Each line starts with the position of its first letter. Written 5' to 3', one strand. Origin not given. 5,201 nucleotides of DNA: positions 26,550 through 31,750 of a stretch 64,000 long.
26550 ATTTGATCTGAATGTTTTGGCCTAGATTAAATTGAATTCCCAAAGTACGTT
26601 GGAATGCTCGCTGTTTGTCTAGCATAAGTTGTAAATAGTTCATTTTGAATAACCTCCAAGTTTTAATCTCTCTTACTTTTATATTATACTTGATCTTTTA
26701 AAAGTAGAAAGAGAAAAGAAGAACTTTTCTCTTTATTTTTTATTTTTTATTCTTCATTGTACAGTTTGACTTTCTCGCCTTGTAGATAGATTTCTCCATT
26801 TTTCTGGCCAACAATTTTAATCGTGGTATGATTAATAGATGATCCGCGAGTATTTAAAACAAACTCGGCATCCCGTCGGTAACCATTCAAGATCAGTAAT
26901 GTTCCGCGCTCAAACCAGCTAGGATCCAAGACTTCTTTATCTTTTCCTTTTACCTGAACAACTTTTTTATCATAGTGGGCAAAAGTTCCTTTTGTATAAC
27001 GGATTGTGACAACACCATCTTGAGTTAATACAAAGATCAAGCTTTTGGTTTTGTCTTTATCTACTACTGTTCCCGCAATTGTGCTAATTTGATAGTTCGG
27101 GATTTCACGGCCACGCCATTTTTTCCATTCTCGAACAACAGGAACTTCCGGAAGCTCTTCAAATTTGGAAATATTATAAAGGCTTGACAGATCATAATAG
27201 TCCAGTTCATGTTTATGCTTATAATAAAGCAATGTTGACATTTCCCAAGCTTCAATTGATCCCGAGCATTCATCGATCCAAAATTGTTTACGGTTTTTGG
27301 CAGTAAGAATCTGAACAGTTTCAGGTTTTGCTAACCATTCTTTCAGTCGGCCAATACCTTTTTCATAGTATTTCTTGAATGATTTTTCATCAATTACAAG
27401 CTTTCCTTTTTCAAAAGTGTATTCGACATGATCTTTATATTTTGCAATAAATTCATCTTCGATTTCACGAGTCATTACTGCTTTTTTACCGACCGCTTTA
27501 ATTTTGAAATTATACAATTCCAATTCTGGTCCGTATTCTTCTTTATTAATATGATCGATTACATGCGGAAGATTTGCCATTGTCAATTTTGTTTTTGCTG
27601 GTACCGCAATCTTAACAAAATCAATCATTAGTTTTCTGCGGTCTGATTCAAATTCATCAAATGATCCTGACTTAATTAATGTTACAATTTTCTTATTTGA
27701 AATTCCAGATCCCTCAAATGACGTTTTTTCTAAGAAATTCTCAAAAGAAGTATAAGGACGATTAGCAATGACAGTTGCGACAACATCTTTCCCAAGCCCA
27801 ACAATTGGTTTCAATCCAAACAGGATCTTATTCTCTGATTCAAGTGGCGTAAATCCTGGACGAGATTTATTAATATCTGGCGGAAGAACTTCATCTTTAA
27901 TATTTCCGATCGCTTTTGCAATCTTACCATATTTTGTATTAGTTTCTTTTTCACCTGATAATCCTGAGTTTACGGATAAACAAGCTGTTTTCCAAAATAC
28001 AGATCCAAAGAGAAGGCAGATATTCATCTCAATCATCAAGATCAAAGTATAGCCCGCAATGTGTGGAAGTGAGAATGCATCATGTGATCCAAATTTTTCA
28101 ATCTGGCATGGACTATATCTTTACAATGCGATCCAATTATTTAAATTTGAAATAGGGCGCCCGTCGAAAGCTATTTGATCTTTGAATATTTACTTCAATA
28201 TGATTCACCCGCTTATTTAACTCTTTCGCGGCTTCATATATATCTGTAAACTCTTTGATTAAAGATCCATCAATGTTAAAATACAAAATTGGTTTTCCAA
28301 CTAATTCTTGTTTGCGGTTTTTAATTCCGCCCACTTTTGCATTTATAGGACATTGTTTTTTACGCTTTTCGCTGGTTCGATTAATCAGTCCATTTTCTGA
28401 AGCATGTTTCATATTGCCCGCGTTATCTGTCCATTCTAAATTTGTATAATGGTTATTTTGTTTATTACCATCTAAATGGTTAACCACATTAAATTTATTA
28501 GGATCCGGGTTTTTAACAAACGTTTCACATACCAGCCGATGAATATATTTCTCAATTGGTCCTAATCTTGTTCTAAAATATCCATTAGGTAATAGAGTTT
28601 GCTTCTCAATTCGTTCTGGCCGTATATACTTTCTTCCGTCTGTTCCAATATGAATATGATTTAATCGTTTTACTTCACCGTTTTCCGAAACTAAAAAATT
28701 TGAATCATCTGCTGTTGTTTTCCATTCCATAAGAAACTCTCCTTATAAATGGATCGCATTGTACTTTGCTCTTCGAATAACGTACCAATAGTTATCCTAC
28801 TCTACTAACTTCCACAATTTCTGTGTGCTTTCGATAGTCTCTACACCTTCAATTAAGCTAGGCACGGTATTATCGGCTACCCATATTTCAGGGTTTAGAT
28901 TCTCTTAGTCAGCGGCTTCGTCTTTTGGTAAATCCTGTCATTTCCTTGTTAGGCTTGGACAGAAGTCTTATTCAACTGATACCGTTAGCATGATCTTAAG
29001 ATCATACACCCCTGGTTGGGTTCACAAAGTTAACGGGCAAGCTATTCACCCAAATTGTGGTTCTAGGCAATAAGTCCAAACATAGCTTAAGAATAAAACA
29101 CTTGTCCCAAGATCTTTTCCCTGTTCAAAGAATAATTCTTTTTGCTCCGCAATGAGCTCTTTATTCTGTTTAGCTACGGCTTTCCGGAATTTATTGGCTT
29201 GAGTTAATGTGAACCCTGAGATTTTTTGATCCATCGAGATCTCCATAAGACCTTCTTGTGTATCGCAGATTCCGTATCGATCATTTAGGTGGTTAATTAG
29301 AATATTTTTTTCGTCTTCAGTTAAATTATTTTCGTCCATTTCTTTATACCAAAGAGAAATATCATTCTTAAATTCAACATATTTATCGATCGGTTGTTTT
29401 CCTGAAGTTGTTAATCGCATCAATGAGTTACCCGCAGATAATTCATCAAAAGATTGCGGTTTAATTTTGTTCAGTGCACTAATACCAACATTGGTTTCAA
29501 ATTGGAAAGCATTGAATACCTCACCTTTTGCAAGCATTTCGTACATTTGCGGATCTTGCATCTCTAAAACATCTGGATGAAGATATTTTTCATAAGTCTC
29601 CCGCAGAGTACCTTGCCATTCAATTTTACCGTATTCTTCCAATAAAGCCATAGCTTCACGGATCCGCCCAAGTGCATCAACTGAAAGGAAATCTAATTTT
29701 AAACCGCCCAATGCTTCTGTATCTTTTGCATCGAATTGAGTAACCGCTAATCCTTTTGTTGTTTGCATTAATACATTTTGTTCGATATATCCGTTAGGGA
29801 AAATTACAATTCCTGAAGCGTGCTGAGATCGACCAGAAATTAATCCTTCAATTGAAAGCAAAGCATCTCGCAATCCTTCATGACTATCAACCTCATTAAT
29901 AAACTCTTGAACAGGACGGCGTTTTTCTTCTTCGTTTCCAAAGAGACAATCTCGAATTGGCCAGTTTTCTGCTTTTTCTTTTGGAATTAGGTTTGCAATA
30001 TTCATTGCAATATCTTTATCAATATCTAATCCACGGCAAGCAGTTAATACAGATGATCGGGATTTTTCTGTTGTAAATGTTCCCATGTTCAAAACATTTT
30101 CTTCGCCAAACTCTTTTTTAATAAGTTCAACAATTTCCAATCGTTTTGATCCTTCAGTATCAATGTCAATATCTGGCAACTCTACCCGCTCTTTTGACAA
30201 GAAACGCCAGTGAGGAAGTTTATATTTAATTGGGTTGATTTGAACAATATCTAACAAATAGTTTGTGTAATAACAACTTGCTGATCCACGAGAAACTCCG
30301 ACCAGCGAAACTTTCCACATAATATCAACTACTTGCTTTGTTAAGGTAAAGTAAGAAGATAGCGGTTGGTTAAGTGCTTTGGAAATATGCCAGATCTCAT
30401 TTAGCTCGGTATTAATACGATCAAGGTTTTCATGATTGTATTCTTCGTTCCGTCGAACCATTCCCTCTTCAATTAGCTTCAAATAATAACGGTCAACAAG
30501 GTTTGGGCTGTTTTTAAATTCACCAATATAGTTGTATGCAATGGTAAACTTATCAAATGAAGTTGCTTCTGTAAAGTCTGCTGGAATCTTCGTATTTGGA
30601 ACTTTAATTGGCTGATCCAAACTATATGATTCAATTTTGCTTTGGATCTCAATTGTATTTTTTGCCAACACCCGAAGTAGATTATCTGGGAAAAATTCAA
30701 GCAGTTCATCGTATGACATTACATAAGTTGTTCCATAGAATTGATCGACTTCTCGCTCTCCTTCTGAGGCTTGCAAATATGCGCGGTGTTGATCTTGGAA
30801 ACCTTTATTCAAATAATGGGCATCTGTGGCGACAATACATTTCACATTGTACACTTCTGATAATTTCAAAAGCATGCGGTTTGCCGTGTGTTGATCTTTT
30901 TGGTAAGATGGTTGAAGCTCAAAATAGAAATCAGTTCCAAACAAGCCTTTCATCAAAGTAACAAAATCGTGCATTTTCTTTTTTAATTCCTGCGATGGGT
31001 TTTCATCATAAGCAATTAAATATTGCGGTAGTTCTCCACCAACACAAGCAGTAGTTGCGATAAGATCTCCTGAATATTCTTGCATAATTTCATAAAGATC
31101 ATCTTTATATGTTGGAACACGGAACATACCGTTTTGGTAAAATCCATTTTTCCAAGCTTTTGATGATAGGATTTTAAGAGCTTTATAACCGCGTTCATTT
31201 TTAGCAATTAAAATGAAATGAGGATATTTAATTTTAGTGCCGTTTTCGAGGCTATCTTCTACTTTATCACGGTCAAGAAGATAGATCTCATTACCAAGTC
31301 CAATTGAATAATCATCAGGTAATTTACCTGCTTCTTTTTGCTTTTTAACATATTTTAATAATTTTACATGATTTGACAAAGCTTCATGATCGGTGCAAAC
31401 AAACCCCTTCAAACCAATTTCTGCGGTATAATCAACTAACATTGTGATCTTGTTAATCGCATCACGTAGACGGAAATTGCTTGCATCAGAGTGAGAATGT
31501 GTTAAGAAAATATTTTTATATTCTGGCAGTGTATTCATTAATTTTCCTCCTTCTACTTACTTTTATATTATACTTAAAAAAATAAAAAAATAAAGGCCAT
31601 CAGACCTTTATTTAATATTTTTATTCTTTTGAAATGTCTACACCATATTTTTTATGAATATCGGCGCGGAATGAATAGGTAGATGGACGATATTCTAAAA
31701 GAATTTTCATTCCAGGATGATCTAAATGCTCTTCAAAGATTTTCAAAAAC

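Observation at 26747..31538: DnaE-type (Pol III alpha) replicative polymerase interrupted by a group I intron with an HNH endonuclease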

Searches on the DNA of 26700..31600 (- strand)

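Call 5: search_dna_similar(query=window:26700-31600:-, collection=phages, mode=near, max_rows=30)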
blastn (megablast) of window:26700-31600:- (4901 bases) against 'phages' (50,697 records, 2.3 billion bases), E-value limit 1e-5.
Records with a match: 1; places in all: 1; records where one place covers at least 80% of the query: 0.
Best place of each record, by identity: 80-90% 1.
By first word of the organism name: Enterocloster 1.
By host as written in the record: Enterocloster bolteae DA473 1.
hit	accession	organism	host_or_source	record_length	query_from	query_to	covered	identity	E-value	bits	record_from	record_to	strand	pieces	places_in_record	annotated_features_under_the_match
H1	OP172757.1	Enterocloster phage CB473P3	Enterocloster bolteae DA473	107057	2573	2706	3%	80.3%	2e-17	99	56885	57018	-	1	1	hypothetical protein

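Call 8: get_annotated_region(hit=H1, flank=5000)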
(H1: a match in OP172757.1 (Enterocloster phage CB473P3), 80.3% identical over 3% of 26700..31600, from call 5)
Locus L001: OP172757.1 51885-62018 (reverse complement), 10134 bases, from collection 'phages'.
description: Enterocloster phage CB473P3, complete genome.
organism: Enterocloster phage CB473P3 (NCBI taxid 2968633)
taxonomy: Viruses; Duplodnaviria; Heunggongvirae; Uroviricota; Caudoviricetes
host: Enterocloster bolteae DA473; source: municipal sewage; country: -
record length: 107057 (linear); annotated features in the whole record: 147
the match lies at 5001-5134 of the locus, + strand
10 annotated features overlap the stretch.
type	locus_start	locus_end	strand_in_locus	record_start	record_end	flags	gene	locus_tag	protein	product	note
CDS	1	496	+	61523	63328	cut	-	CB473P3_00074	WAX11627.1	hypothetical protein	-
CDS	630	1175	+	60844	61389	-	-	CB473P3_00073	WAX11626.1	hypothetical protein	-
CDS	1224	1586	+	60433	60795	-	-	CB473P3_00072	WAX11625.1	hypothetical protein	-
CDS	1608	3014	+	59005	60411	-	-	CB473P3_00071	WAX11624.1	hypothetical protein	-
CDS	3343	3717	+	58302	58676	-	-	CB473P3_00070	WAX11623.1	DNA endonuclease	DNA endonuclease I-HmuI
CDS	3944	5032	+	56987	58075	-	-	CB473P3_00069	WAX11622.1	hypothetical protein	-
CDS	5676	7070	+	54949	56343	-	-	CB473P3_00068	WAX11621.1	hypothetical protein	-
CDS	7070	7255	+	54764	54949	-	-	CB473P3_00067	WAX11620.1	hypothetical protein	-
CDS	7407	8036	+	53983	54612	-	-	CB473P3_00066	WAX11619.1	hypothetical protein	-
CDS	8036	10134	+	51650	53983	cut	-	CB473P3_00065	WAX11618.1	hypothetical protein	-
